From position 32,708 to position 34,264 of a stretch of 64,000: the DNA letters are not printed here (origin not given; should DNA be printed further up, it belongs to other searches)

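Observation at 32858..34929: Orphan single-subunit BCR/HAD-family protein with its own activase: candidate double-cubane-cluster (DCCP/DCCP-R-like) ATP-driven reductase inside the benzoyl-CoA cluster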

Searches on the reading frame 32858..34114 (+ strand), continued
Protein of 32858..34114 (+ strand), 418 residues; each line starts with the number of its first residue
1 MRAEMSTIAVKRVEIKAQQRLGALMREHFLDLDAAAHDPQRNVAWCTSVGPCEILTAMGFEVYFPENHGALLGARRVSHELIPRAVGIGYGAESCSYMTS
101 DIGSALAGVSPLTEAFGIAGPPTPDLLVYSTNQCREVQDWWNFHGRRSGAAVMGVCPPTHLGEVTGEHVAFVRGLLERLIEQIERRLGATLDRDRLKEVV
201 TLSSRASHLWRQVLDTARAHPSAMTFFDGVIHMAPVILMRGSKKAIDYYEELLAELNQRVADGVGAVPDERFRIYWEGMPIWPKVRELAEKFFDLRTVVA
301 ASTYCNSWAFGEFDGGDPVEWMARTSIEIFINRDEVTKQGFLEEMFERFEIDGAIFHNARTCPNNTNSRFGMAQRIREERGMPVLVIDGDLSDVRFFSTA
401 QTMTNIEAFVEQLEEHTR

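Call 25: search_protein_families(library=pfam, proteins=[L063:7098-8684:+, L063:8730-9938:+, L063:9953-11233:+, L063:11291-11767:+, L063:12196-13734:+, L063:14172-16073:+, L063:16051-16578:+, L063:16603-17553:+, L063:17543-18328:+, L063:6438-6878:+], max_evalue=0.001)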
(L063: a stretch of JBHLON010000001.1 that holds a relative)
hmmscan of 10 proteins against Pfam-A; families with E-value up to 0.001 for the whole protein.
L063:7098-8684:+ (529 aa): 2 families
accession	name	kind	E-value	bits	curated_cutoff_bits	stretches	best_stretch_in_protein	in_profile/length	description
PF00501.34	AMP-binding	-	1.9e-87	294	29.9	1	19-386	3-384/384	AMP-binding enzyme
PF13193.12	AMP-binding_C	-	1.9e-17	64.4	24.5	1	436-516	1-76/76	AMP-binding enzyme C-terminal domain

L063:8730-9938:+ (403 aa): 2 families
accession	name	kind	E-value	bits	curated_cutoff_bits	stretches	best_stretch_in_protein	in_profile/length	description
PF00108.29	Thiolase_N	-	2e-24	86.8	26.4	1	18-268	10-259/260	Thiolase, N-terminal domain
PF02803.24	Thiolase_C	-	9.9e-18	64.4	27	1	283-398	6-121/123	Thiolase, C-terminal domain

L063:9953-11233:+ (427 aa): 1 family
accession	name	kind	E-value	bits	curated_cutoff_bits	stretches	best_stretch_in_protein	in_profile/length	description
PF06050.19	HGD-D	-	2.1e-64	218.7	28.4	1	58-422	4-342/342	2-hydroxyglutaryl-CoA dehydratase, D-component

L063:11291-11767:+ (159 aa): 1 family
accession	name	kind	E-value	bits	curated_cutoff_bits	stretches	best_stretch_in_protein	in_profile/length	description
PF01575.25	MaoC_dehydratas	-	3.5e-21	75.5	27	1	15-129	4-109/123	MaoC like domain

L063:12196-13734:+ (513 aa): 2 families
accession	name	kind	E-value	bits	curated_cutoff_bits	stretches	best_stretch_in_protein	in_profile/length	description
PF02754.22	CCG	-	2.7e-29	101.5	20.6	2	396-484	1-85/85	Cysteine-rich domain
PF13183.11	Fer4_8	-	1.5e-06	29.1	27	1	141-209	2-67/68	4Fe-4S dicluster domain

L063:14172-16073:+ (634 aa): 2 families
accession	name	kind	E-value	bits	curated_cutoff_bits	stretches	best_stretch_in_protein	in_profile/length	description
PF01314.23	AFOR_C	-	1.7e-116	390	27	1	224-626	2-385/385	Aldehyde ferredoxin oxidoreductase, domains 2 & 3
PF02730.20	AFOR_N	-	4.8e-75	252.1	29.8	1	11-210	2-199/199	Aldehyde ferredoxin oxidoreductase, N-terminal domain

L063:16051-16578:+ (176 aa): 11 families
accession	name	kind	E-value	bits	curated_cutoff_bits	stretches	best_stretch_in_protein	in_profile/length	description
PF13247.11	Fer4_11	-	8.6e-14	52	26.2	1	61-148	4-99/100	4Fe-4S dicluster domain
PF12838.12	Fer4_7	-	1.4e-12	48.3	27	1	67-112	2-50/52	4Fe-4S dicluster domain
PF12837.12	Fer4_6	-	1.5e-11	44.1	25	2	95-111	4-20/24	4Fe-4S binding domain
PF12797.12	Fer4_2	-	1.6e-10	40.7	24.5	2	92-111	2-21/22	4Fe-4S binding domain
PF00037.32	Fer4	-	2.9e-10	39.9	21.1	2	95-112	3-20/24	4Fe-4S binding domain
PF13187.11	Fer4_9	-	1.6e-09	38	27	1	67-112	2-49/52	4Fe-4S dicluster domain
PF14697.11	Fer4_21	-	8.1e-09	35.9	35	2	67-112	8-53/59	4Fe-4S dicluster domain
PF13237.11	Fer4_10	-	8.5e-09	35.6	25.5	1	64-111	6-53/53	4Fe-4S dicluster domain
PF25160.1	LdpA_Fe-S-bd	-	4.8e-08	33.1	27.6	1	69-114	4-42/49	LdpA Fe-S cluster-binding domain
PF12800.12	Fer4_4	-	1e-05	25.9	24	0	98-111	2-15/17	4Fe-4S binding domain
PF13183.11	Fer4_8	-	2.5e-05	25.2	27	1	24-82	3-67/68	4Fe-4S dicluster domain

L063:16603-17553:+ (317 aa): 9 families
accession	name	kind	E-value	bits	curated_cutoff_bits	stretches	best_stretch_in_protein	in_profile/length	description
PF08546.17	ApbA_C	-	2.1e-27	96.4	22.7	1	187-307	1-123/125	Ketopantoate reductase PanE/ApbA C terminal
PF02558.23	ApbA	-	4e-25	88.6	22.2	1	9-158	2-146/150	Ketopantoate reductase PanE/ApbA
PF01210.29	NAD_Gly3P_dh_N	-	2.7e-08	34.4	23.1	1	9-122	3-116/158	NAD-dependent glycerol-3-phosphate dehydrogenase N-terminus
PF03807.23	F420_oxidored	-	1.1e-07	32.8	21.6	1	7-113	1-94/94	NADP oxidoreductase coenzyme F420-dependent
PF03446.21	NAD_binding_2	-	1.1e-07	32.4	21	1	7-111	1-93/161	NAD binding domain of 6-phosphogluconate dehydrogenase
PF03721.20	UDPG_MGDP_dh_N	-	1.5e-07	31.6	27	1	8-86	3-85/187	UDP-glucose/GDP-mannose dehydrogenase family, NAD binding domain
PF02254.24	TrkA_N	-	0.0002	22.1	23.8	1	10-54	3-47/116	TrkA-N domain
PF01494.25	FAD_binding_3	-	0.0008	19.2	22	0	9-48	5-44/349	FAD binding domain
PF02826.25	2-Hacid_dh_C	-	0.00084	19.2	25.1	0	7-59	38-90/178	D-isomer specific 2-hydroxyacid dehydrogenase, NAD binding domain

L063:17543-18328:+ (262 aa): 2 families
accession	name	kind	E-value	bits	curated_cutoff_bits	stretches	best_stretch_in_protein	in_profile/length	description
PF01869.26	BcrAD_BadFG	-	1.6e-49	169.3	31.5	1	9-255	1-270/271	BadF/BadG/BcrA/BcrD ATPase family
PF00370.27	FGGY_N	-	3.1e-06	27.4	28.8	0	9-38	3-32/245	FGGY family of carbohydrate kinases, N-terminal domain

L063:6438-6878:+ (147 aa): 2 families
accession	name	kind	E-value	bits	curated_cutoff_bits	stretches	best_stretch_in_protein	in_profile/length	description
PF01575.25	MaoC_dehydratas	-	1.4e-25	89.7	27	1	18-114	11-108/123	MaoC like domain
PF13452.11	FAS1_DH_region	-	1e-13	52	22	1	21-139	10-131/132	FAS1-like, dehydratase domain region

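Call 27: search_protein_families(library=pfam, proteins=[L056:8732-9787:+, L056:12166-13167:+, L053:12180-13664:+, L062:8778-9761:+, L062:13504-15336:+, L078:12344-14257:+, L070:13853-14905:+, L056:7643-8728:+, L053:13795-14466:+], max_evalue=1)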
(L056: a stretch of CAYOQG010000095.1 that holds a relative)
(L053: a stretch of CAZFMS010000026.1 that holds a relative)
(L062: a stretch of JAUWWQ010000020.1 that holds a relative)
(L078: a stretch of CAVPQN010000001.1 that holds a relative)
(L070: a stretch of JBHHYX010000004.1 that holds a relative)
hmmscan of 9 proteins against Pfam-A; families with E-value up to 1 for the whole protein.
L056:8732-9787:+ (352 aa): 2 families
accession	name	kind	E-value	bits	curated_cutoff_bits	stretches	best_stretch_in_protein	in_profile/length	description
PF01075.23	Glyco_transf_9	-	1.5e-13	51.1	22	1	163-315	76-225/247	Glycosyltransferase family 9 (heptosyltransferase)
PF18226.6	QslA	-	0.013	15.5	25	1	139-163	13-38/71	LasR-specific antiactivator QslA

L056:12166-13167:+ (334 aa): 1 family
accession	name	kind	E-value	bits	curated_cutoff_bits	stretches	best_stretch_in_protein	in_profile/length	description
PF07998.17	Peptidase_M54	-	5.1e-09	36.8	24.4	1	184-283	98-192/194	Peptidase family M54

L053:12180-13664:+ (495 aa): 1 family
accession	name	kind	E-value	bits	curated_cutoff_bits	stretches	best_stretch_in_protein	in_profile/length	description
PF04041.19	Glyco_hydro_130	-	3.7e-26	92.3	26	1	269-494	85-319/320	beta-1,4-mannooligosaccharide phosphorylase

L062:8778-9761:+ (328 aa): 5 families
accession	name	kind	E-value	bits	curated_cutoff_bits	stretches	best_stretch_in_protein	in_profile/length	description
PF13478.12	XdhC_C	-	9.6e-44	149.3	29.7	1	163-305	1-125/125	XdhC Rossmann domain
PF02625.21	XdhC_CoxI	-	5.6e-18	65.1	24.3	1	21-78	4-61/68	XdhC and CoxI family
PF07992.20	Pyr_redox_2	-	0.00049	20.1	26.1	1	153-211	134-191/291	Pyridine nucleotide-disulphide oxidoreductase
PF00070.33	Pyr_redox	-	0.009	17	22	1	162-196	1-35/82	Pyridine nucleotide-disulphide oxidoreductase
PF02826.25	2-Hacid_dh_C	-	0.0091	15.8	25.1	1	160-193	36-69/178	D-isomer specific 2-hydroxyacid dehydrogenase, NAD binding domain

L062:13504-15336:+ (611 aa): 9 families
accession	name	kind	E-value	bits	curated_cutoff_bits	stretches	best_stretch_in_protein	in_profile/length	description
PF00009.33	GTP_EFTU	-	6.2e-56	189.4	26.5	1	11-202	2-187/188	Elongation factor Tu GTP binding domain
PF21018.2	BipA_C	-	4.1e-45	152.5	23.8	1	491-598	2-109/110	TypA/BipA C-terminal domain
PF00679.30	EFG_C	-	2.3e-21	76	27.9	1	404-485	3-85/89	Elongation factor G C-terminus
PF03144.31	GTP_EFTU_D2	-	3.3e-13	50.3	30.3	1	226-296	1-73/73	Elongation factor Tu domain 2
PF22042.2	EF-G_D2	-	1.3e-09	38.5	27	1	215-295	5-81/84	Elongation factor G domain 2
PF01926.29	MMR_HSR1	-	5.2e-06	27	21.9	1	15-136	2-113/113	50S ribosome-binding GTPase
PF14492.12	EFG_III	-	0.00035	21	27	1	336-388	19-72/75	Elongation Factor G, domain III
PF09439.16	SRPRB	-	0.0052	16.6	25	1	14-96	5-67/178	Signal recognition particle receptor beta subunit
PF00735.24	Septin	-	0.098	12.3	26.2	1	14-88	6-75/280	Septin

L078:12344-14257:+ (638 aa): 5 families
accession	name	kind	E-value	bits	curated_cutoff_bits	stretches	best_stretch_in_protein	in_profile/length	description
PF01855.24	POR_N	-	7.9e-49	166.9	27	1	284-491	10-217/231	Pyruvate flavodoxin/ferredoxin oxidoreductase, thiamine diP-bdg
PF01558.24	POR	-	9.9e-27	94.6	27.4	1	44-231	2-171/173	Pyruvate ferredoxin/flavodoxin oxidoreductase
PF17147.9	PFOR_II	-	6.3e-07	30.1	27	1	536-624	2-100/102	Pyruvate:ferredoxin oxidoreductase core domain II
PF02780.25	Transketolase_C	-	0.03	14.7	25.9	1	534-595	9-71/124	Transketolase, C-terminal domain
PF02776.23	TPP_enzyme_N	-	0.083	13.1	26.8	1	270-376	5-108/119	Thiamine pyrophosphate enzyme, N-terminal TPP binding domain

L070:13853-14905:+ (351 aa): 19 families
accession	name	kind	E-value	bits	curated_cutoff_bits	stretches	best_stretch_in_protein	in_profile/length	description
PF08546.17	ApbA_C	-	6.9e-27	94.7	22.7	1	214-337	1-125/125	Ketopantoate reductase PanE/ApbA C terminal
PF02558.23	ApbA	-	2.8e-18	66.4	22.2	1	38-175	2-137/150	Ketopantoate reductase PanE/ApbA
PF03807.23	F420_oxidored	-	7e-10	39.8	21.6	1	37-140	2-94/94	NADP oxidoreductase coenzyme F420-dependent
PF01210.29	NAD_Gly3P_dh_N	-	4.7e-07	30.4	23.1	1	39-145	4-110/158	NAD-dependent glycerol-3-phosphate dehydrogenase N-terminus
PF02254.24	TrkA_N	-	6.7e-06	26.8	23.8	1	39-92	3-57/116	TrkA-N domain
PF02737.24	3HCDH_N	-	8.8e-05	22.9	22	1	38-76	3-41/180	3-hydroxyacyl-CoA dehydrogenase, NAD binding domain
PF13478.12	XdhC_C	-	0.00045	21.2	29.7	1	39-116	3-55/125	XdhC Rossmann domain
PF03446.21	NAD_binding_2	-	0.00049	20.6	21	1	37-151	2-107/161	NAD binding domain of 6-phosphogluconate dehydrogenase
PF03721.20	UDPG_MGDP_dh_N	-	0.0011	19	27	1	36-93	2-59/187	UDP-glucose/GDP-mannose dehydrogenase family, NAD binding domain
PF02826.25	2-Hacid_dh_C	-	0.0012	18.7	25.1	1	35-74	37-74/178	D-isomer specific 2-hydroxyacid dehydrogenase, NAD binding domain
PF13450.12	NAD_binding_8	-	0.0014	19.3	21.9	1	39-68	1-30/68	NAD(P)-binding Rossmann-like domain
PF00070.33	Pyr_redox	-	0.012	16.5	22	1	38-68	3-33/82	Pyridine nucleotide-disulphide oxidoreductase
PF22660.2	RS_preATP-grasp-like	-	0.035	14.9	27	1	37-106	4-71/98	Ribonucleotide synthetase preATP-grasp domain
PF01408.29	GFO_IDH_MocA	-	0.046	14.8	24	1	36-115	2-73/120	Oxidoreductase family, NAD-binding Rossmann fold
PF01262.27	AlaDh_PNT_C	-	0.048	13.5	23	1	34-98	28-94/214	Alanine dehydrogenase/PNT, C-terminal domain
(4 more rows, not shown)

L056:7643-8728:+ (362 aa): 9 families
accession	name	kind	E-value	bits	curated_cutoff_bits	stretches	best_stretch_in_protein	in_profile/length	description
PF18014.7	Acetyltransf_18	-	1.2e-20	73.9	22.7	1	233-353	1-122/124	Acetyltransferase (GNAT) domain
PF00583.31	Acetyltransf_1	-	5.4e-14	52.9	20.7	1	113-200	27-116/116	Acetyltransferase (GNAT) family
PF13508.13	Acetyltransf_7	-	1.8e-13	51.1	27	1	123-201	3-83/84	Acetyltransferase (GNAT) domain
PF13673.13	Acetyltransf_10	-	4.1e-10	40.2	23.6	1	123-203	31-110/128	Acetyltransferase (GNAT) domain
PF13527.13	Acetyltransf_9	-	7.2e-07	29.7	25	1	97-200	28-124/127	Acetyltransferase (GNAT) domain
PF13480.13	Acetyltransf_6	-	5e-05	23.9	22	1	125-185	74-134/143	Acetyltransferase (GNAT) domain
PF08445.16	FR47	-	0.00023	21.5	22.1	1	135-207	10-84/86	FR47-like protein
PF15360.11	Apelin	-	0.01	16.7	27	1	30-59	23-52/55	APJ endogenous ligand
PF12568.14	PanZ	-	0.034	14.1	22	1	123-175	38-90/128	Acetyltransferase (GNAT) domain, PanZ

L053:13795-14466:+ (224 aa): 2 families
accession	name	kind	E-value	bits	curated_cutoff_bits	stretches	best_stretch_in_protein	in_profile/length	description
PF07661.19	MORN_2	-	1e-05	25.6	29.6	2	162-180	1-19/22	MORN repeat variant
PF18507.7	WW_1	-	0.14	12.3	25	1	194-201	7-14/27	WW domain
